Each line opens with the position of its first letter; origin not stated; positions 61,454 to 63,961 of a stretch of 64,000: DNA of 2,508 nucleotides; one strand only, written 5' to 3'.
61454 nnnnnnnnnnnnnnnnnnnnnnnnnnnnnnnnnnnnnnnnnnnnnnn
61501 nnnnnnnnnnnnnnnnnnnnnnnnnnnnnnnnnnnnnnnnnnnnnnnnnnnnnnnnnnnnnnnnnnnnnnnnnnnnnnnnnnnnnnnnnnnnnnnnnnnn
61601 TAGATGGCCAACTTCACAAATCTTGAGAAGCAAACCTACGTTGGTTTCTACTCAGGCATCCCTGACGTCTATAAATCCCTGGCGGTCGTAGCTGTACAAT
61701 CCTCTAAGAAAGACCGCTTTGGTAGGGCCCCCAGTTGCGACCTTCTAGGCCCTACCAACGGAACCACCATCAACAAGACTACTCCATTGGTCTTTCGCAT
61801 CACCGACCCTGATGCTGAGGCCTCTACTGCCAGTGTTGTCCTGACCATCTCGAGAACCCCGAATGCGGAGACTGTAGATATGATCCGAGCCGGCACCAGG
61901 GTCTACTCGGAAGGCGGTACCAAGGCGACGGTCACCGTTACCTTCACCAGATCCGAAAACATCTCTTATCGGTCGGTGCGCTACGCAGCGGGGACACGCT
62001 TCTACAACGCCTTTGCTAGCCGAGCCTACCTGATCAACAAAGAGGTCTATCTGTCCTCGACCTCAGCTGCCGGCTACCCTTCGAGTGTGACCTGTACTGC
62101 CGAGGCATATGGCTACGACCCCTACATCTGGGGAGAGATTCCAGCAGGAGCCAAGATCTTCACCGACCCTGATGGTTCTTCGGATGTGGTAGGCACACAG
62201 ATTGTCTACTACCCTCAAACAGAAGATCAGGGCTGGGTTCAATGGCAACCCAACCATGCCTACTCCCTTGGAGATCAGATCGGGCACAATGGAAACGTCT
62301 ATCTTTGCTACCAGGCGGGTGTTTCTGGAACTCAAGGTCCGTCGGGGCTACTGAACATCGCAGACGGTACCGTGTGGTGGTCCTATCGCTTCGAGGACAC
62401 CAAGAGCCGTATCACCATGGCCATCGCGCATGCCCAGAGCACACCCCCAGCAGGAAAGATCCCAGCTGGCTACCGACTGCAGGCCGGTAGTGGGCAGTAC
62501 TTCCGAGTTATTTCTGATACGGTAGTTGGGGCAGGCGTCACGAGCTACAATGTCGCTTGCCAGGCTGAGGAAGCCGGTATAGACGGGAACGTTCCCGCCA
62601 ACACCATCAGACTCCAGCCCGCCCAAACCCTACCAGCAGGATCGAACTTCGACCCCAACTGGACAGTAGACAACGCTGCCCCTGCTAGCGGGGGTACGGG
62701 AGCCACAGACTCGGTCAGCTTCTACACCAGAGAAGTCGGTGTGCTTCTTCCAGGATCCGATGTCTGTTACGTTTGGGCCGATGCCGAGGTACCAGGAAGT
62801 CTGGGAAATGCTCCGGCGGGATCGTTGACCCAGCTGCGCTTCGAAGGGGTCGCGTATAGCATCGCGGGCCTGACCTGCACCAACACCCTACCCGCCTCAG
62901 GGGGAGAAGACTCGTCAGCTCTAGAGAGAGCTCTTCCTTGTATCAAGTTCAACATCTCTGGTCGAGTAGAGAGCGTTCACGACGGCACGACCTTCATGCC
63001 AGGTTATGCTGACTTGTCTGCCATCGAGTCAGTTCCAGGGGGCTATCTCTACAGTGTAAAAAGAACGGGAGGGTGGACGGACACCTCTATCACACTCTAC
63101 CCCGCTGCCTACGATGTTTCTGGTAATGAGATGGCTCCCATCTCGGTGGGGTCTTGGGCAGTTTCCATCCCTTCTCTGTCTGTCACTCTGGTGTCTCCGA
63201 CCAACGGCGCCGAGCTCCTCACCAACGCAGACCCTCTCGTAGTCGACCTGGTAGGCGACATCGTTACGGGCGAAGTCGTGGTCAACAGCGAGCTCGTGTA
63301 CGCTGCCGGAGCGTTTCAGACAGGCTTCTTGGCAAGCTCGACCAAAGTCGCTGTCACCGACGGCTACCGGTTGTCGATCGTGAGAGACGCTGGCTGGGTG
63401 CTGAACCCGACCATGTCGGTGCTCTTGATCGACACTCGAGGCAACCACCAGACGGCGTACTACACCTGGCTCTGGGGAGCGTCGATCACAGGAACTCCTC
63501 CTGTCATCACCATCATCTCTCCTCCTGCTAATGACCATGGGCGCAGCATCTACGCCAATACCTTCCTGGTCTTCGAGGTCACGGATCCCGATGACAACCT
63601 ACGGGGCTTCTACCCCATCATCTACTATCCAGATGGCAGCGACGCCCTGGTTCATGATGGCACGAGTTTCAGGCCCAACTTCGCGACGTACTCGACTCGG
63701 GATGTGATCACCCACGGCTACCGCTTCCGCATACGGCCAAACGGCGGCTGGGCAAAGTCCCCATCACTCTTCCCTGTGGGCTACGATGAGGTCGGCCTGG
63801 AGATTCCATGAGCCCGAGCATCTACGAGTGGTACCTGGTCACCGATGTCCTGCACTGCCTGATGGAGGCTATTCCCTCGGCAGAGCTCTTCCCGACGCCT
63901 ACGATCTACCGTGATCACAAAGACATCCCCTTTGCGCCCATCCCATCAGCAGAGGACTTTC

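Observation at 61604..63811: CBM5/12-like carbohydrate-binding motif in a 735-aa late protein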

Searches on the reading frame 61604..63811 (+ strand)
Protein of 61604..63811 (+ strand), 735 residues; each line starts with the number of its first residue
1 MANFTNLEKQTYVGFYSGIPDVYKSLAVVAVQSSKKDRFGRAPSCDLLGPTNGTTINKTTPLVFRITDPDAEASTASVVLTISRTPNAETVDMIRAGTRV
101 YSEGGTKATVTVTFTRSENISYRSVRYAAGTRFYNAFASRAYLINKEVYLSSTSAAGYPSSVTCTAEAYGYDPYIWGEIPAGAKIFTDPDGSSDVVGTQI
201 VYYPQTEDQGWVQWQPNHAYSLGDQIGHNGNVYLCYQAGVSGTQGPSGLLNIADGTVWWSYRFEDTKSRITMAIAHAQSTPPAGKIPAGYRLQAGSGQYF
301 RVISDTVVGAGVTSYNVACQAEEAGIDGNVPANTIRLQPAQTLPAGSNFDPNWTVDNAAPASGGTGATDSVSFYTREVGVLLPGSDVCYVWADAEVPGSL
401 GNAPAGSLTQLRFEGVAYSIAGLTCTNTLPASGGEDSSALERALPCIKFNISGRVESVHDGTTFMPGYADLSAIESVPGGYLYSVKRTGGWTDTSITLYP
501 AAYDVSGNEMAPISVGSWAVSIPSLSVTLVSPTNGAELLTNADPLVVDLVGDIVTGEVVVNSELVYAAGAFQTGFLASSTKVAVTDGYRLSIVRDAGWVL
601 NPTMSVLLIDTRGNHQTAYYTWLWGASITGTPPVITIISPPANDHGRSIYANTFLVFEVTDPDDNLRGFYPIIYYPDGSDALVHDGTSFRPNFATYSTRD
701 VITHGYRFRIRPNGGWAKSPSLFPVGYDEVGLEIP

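Call 3: search_protein_families(library=pfam, proteins=[window:61604-63811:+], max_evalue=10)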
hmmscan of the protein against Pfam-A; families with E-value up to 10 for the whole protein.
window:61604-63811:+ (735 aa): 2 families
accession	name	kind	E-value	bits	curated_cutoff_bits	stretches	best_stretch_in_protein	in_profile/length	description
PF04865.19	Baseplate_J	-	4.2e-13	49.6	21.1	3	279-336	34-86/255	Baseplate J-like protein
PF02839.19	CBM_5_12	-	1.1e-05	25.8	26.2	1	213-241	1-29/44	Carbohydrate-binding module family 5/12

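Call 4: search_protein_families(library=phrogs, proteins=[window:61604-63811:+], max_evalue=1)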
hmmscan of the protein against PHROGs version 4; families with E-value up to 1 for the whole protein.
window:61604-63811:+ (735 aa): 3 families
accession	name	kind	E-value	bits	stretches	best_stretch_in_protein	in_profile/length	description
phrog_6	-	tail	2.4e-15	57.2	3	266-367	149-235/548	baseplate wedge subunit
phrog_20658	-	head and packaging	0.037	14.7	1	209-257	130-185/211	head decoration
phrog_27308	-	unknown function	0.19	12.8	0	532-554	24-43/47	-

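Call 7: search_dna_similar(query=window:61604-63811:+, collection=phages, mode=protein, max_rows=30)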
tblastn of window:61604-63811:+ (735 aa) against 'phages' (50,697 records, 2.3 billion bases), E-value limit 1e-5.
No match.

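Call 8: search_solved_structures(query=window:61604-63811:+, max_evalue=1, show_alignments=3)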
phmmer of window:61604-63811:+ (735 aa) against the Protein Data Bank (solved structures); distinct sequences matched with E-value up to 1: 3.
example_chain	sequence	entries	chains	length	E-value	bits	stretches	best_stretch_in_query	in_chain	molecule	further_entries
4xuo_A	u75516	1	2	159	0.32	12.5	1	166-225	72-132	Endo-1,4-beta-xylanase C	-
1eje_A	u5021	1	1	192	0.34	12.4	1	601-684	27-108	FMN-BINDING PROTEIN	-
1ed7_A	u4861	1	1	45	0.45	12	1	214-241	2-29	CHITINASE A1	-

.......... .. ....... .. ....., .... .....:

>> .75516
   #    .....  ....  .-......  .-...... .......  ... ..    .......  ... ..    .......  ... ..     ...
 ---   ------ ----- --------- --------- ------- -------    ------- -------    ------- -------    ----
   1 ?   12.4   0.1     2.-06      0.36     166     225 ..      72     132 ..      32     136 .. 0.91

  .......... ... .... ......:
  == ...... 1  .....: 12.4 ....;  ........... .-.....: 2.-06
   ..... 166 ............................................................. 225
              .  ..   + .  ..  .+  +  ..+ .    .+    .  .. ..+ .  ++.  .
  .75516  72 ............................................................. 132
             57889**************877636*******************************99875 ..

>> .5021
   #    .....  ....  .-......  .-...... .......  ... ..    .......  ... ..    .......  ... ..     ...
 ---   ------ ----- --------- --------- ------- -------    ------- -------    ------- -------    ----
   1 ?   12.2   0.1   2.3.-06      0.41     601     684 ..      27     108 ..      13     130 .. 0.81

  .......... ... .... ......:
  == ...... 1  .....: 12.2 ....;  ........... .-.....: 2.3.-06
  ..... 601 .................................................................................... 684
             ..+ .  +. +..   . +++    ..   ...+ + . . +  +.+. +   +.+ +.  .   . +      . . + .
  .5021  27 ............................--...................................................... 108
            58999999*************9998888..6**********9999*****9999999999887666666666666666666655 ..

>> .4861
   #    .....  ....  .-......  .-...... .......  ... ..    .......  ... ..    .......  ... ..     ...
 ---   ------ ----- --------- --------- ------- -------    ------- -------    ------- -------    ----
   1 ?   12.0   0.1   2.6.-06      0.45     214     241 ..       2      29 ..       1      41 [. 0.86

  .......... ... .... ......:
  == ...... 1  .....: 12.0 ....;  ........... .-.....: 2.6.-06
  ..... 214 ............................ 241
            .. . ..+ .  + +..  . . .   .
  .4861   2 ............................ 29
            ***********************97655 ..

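Call 11: find_homologous_proteins(query=window:61604-63811:+, max_evalue=0.001)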
Query window:61604-63811:+: 8000 candidates shared short words with the query, none scored E <= 0.001.

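Call 21: search_protein_families(library=ncbifam, proteins=[window:61604-63811:+], max_evalue=1)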
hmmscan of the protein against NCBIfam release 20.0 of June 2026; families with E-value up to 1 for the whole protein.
window:61604-63811:+ (735 aa): 1 family
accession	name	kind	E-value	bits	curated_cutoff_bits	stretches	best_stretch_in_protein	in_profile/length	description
NF005113.0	PRK06545.2-5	equivalog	0.044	12.7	497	1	48-120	41-113/378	prephenate dehydrogenase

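Call 22: search_protein_representatives(protein=window:61604-63811:+)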
Query: 735 residues. Proteins with E-value up to 0.001 (for the whole library): 750; up to 1e-10: 115; up to 1e-30: 6. The best 150 are listed.
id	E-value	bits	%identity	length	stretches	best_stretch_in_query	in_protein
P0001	6.0e-133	461.3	100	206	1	530-735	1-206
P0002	1.9e-41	158.8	32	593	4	453-735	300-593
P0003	2.2e-35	138.7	36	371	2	518-733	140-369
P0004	1.1e-34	136.5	31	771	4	562-729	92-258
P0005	1.6e-32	129.3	43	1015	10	207-275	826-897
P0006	4.9e-32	127.7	43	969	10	214-298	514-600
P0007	1.6e-29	119.3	35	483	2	455-731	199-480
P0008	3.5e-28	114.9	34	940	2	475-731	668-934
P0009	5.7e-26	107.6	37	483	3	455-731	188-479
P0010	6.0e-26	107.6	36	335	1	448-724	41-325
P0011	1.3e-25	106.5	35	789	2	459-733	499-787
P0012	4.1e-25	104.8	32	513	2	562-731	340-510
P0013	6.9e-24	100.7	35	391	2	555-733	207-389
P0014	7.8e-24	100.6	33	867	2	422-694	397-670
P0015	9.3e-24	100.3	31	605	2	455-731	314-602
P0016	1.2e-23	99.9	33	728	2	442-733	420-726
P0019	3.6e-23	98.4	30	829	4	451-729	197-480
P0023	2.7e-22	95.5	34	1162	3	531-733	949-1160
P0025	5.7e-22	94.4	32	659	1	434-732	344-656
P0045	3.2e-17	78.7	32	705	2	464-718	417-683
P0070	6.0e-14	67.9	41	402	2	201-289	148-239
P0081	8.1e-13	64.1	42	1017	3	213-276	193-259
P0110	5.1e-11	58.2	43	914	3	209-270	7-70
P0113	7.7e-11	57.6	40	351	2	213-262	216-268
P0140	6.0e-10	54.6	43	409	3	213-262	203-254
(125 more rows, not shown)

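Call 24: predict_structure(protein=window:61604-63811:+)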
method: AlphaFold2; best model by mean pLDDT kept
length: 735 residues; sequences in the alignment: 1
mean_pLDDT: 35.8   pTM: 0.28
mean pLDDT of the five models: 35.8, 26.0, 25.4, 23.3, 22.9
residues with pLDDT >= 90: 0; 70-90: 0; 50-70: 54; < 50: 681
segments of 3 or more residues with pLDDT < 50: 1-41, 50-62, 68-72, 74-79, 81-106, 118-162, 164-269, 271-283, 309-315, 324-735
pLDDT, mean of each block of 10 residues (from residue 1): 30 36 38 46 49 38 50 50 43 44 49 50 42 36 37 40 46 30 27 29 27 25 27 25 25 32 40 43 53 55 59 53 47 33 29 26 25 25 28 27 31 28 27 34 28 26 27 28 32 36 34 31 36 33 33 38 32 34 38 31 35 33 34 36 33 40 42 40 35 36 37 30 33 32
secondary structure, 60 per line:
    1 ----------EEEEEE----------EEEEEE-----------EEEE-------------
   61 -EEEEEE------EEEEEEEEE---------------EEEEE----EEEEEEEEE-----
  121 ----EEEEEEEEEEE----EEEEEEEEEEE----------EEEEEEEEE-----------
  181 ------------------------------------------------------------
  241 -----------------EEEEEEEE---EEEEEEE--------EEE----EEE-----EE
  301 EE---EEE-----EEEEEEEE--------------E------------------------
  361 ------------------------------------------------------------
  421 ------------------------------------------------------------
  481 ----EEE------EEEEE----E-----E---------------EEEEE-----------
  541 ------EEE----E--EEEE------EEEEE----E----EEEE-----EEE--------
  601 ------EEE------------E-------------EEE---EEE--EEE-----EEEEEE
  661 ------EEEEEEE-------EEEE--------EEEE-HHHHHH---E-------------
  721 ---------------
elements in order (helices of 4 or more, strands of 3 or more residues): E11-16 E27-32 E44-47 E62-67 E74-82 E98-102 E107-115 E125-135 E140-150 E161-169 E258-265 E269-275 E284-286 E291-293 E299-302 E306-308 E314-321 E485-487 E494-498 E525-529 E547-549 E557-560 E567-571 E581-584 E590-592 E607-609 E636-638 E642-644 E647-649 E655-660 E667-673 E681-684 E693-696 H698-703

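Call 25: search_protein_families(library=pfam, proteins=[P0005, P0006, P0070, P0081, P0110, P0113, P0140], max_evalue=1)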
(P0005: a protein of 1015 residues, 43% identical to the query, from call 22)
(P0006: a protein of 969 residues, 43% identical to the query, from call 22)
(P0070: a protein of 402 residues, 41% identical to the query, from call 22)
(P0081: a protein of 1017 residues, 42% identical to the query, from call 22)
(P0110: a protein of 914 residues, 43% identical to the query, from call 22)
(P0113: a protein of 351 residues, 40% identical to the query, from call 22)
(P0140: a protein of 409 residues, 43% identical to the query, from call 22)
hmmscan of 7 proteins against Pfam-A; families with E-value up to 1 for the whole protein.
P0005 (1015 aa): 2 families
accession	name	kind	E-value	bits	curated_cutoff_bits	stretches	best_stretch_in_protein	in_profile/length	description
PF02839.19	CBM_5_12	-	0.00034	21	26.2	4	622-650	1-29/44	Carbohydrate-binding module family 5/12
PF02484.20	Rhabdo_NV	-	0.059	14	25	0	261-284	24-47/111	Rhabdovirus Non-virion protein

P0006 (969 aa): 2 families
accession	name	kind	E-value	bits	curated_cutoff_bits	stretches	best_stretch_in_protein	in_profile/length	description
PF02839.19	CBM_5_12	-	4.6e-18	65.4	26.2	6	663-691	1-29/44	Carbohydrate-binding module family 5/12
PF11745.13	DUF3304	-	0.22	12.4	22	0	290-319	25-49/97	Protein of unknown function (DUF3304)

P0070 (402 aa): 1 family
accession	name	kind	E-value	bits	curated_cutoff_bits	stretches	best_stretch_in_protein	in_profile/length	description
PF02839.19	CBM_5_12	-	1.1e-10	41.8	26.2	2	286-314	1-29/44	Carbohydrate-binding module family 5/12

P0081 (1017 aa): 1 family
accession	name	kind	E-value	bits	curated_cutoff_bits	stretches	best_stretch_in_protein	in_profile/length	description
PF02839.19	CBM_5_12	-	0.007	16.8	26.2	2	395-423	2-29/44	Carbohydrate-binding module family 5/12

P0110 (914 aa): 1 family
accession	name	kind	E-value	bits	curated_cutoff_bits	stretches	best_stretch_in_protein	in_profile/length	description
PF02839.19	CBM_5_12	-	2.1e-09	37.7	26.2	3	352-380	1-29/44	Carbohydrate-binding module family 5/12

P0113 (351 aa): 2 families
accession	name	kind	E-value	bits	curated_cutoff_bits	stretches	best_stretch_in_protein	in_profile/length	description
PF02839.19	CBM_5_12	-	5.6e-13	49.1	26.2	2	146-176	1-31/44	Carbohydrate-binding module family 5/12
PF17793.6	AHD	-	0.092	13.2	27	1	22-42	10-30/61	ANC1 homology domain (AHD)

P0140 (409 aa): 2 families
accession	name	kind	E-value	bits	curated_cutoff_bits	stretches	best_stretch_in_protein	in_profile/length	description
PF02839.19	CBM_5_12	-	1.9e-21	76.2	26.2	3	146-177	2-32/44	Carbohydrate-binding module family 5/12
PF24175.2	SU10_adaptor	-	0.016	16.1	27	1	42-146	34-115/194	SU10 adaptor protein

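Call 32: search_protein_families(library=pfam, proteins=[P0002, P0004, P0008, P0011, P0014, P0016, P0023, P0025, P0045, P0003], max_evalue=0.1)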
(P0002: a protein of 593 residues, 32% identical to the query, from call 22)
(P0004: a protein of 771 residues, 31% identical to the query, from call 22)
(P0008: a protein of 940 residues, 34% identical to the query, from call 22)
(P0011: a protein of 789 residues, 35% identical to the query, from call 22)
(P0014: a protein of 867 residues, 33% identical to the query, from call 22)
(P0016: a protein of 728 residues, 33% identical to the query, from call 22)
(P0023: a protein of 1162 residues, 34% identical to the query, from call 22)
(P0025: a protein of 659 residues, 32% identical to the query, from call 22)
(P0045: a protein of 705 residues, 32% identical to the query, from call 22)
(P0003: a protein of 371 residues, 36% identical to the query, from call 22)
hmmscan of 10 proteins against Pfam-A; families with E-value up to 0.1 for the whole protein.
P0002 (593 aa): 3 families
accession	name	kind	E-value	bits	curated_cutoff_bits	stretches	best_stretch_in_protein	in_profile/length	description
PF05175.20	MTS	-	0.0014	18.7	23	0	457-482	83-107/170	Methyltransferase small domain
PF13860.13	FlgD_ig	-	0.074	13.5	27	0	159-196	22-59/79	FlgD Ig-like domain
PF18173.6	bacHORMA_2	-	0.082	13.2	27.3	0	350-382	104-136/166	Bacterial HORMA domain 2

P0004 (771 aa): 1 family
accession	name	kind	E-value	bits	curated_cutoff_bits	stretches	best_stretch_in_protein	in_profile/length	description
PF21789.3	TNP-like_RNaseH_C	-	0.032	14.7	24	0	120-134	12-27/35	TNP-like, RNase H C-terminal domain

P0008 (940 aa): 2 families
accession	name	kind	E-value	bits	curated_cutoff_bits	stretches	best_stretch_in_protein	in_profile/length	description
PF13385.13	Laminin_G_3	-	4.6e-27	95.4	27.6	2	76-226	10-150/151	Concanavalin A-like lectin/glucanases superfamily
PF02210.31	Laminin_G_2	-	9.5e-06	26.5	22.9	1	358-461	25-125/126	Laminin G domain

P0011 (789 aa): 1 family
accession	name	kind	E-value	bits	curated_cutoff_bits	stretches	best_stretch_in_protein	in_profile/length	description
PF17957.7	Big_7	-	0.038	15.1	24.1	0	312-374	9-58/70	Bacterial Ig domain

P0014 (867 aa): 3 families
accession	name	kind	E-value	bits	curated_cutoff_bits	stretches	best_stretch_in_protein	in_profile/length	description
PF15418.12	DUF4625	-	0.00075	20.2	27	1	382-491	10-126/131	Domain of unknown function (DUF4625)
PF12245.14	Big_3_2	-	0.0031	18.1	23.3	0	451-491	75-116/122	Bacterial Ig-like domain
PF17957.7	Big_7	-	0.017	16.2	24.1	1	386-450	1-60/70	Bacterial Ig domain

P0016 (728 aa): 0 families

P0023 (1162 aa): 3 families
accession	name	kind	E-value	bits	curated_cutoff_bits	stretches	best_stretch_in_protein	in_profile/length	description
PF13385.13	Laminin_G_3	-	3.8e-23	82.7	27.6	1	220-384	2-150/151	Concanavalin A-like lectin/glucanases superfamily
PF17957.7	Big_7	-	8.3e-11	42.8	24.1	2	713-751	1-38/70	Bacterial Ig domain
PF13511.11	DUF4124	-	0.056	14.1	22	0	201-229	3-34/56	Domain of unknown function (DUF4124)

P0025 (659 aa): 1 family
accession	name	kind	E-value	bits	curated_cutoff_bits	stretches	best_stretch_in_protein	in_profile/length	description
PF17957.7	Big_7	-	0.0024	18.9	24.1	1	444-507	1-59/70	Bacterial Ig domain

P0045 (705 aa): 0 families

P0003 (371 aa): 3 families
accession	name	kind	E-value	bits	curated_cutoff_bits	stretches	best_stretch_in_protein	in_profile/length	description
PF17957.7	Big_7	-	0.0028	18.7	24.1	1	40-105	1-65/70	Bacterial Ig domain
PF14321.11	DUF4382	-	0.031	14.9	25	0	56-78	1-24/136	Domain of unknown function (DUF4382)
PF06832.18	BiPBP_C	-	0.032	14.6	26.8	0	54-74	69-89/90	Penicillin-Binding Protein C-terminus Family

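Call 42: find_related_loci(query=window:61604-63811:+, collection=viral_contigs, flank=10000)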
Query window:61604-63811:+ (735 aa) in viral_contigs; peptide patterns used: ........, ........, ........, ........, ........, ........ (x = any residue, [..] = any of these).
2 stretches matched a pattern, but none encodes a relative of the query by tblastn (E <= 1e-3).

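Call 43: find_related_loci(query=window:61604-63811:+, collection=metagenome_contigs, flank=10000)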
Query window:61604-63811:+ (735 aa) in metagenome_contigs; peptide patterns used: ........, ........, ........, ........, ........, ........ (x = any residue, [..] = any of these).
20 stretches matched a pattern, but none encodes a relative of the query by tblastn (E <= 1e-3).

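Call 44: find_encoding_contigs(protein=window:61604-63811:+, flank=10000, max_places=6)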
Protein window:61604-63811:+ (735 aa): 1 contig read that carries it; 1 place shown.
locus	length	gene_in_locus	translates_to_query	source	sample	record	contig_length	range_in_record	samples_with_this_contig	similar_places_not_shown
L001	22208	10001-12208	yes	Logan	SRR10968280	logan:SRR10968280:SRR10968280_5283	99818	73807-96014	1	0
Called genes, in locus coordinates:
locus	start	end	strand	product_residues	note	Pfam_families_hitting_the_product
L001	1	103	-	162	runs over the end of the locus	-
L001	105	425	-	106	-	-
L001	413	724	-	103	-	-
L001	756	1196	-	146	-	-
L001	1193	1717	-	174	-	-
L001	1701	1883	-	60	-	PF19891:DUF6364 (weak)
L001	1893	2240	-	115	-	-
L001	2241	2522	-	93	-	-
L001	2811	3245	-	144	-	-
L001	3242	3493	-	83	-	-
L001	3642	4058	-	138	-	-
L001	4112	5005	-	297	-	-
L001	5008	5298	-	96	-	-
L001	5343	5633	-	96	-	-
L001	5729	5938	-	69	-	-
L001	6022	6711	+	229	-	-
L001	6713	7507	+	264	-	PF00112:Peptidase_C1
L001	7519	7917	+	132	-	-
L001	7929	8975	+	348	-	-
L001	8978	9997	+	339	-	-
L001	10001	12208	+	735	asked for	PF02839:CBM_5_12 (faint), PF04865:Baseplate_J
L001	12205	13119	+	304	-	PF13385:Laminin_G_3 (weak)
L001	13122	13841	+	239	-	PF13385:Laminin_G_3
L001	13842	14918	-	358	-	PF01471:PG_binding_1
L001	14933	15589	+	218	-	PF01471:PG_binding_1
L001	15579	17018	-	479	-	PF13298:LigD_N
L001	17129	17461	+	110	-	-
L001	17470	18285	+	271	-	PF02086:MethyltransfD12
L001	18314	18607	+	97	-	-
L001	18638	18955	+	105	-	-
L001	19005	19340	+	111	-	-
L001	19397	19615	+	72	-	-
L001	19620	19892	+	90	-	-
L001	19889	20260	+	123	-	-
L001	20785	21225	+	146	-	-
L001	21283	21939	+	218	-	PF13392:HNH_3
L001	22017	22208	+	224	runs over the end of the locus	PF02511:Thy1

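Call 46: search_solved_structures(query=L001:12205-13119:+, max_evalue=1)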
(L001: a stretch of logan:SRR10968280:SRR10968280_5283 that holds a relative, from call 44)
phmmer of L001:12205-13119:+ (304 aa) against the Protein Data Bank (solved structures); distinct sequences matched with E-value up to 1: 2.
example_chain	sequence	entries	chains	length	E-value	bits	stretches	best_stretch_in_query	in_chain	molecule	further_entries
1rjl_B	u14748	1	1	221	0.22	13.9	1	137-204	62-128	Fab H6831 H-chain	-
9nu9_A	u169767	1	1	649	0.87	11.9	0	25-97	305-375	FAS1 domain-containing protein fsc1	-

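Call 47: search_solved_structures(query=L001:13122-13841:+, max_evalue=1)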
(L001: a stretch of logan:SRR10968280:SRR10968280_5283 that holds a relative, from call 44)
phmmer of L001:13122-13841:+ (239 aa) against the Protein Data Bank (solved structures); distinct sequences matched with E-value up to 1: 4.
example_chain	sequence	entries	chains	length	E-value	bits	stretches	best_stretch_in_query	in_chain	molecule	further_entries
4r7d_A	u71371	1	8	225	0.24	13.9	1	81-140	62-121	Fab Hu 15C1 Heavy chain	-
7y0c_A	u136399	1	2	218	0.25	13.9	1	92-140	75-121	BD55-1403 Fab heavy chain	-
9zro_A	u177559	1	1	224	0.35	13.4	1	53-140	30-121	W037 Fab Heavy Chain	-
7sl8_B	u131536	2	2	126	0.6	12.6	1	52-137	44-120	nanobody Nb1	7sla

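Call 56: search_protein_families(library=phrogs, proteins=[L001:12205-13119:+, L001:13122-13841:+], max_evalue=0.01)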
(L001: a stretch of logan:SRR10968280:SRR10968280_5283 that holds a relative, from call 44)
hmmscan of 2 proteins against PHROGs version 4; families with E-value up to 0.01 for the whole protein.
L001:12205-13119:+ (304 aa): 0 families

L001:13122-13841:+ (239 aa): 1 family
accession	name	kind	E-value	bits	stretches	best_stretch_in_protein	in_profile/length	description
phrog_3545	-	unknown function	2.6e-07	30.1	1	8-225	749-972/1115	-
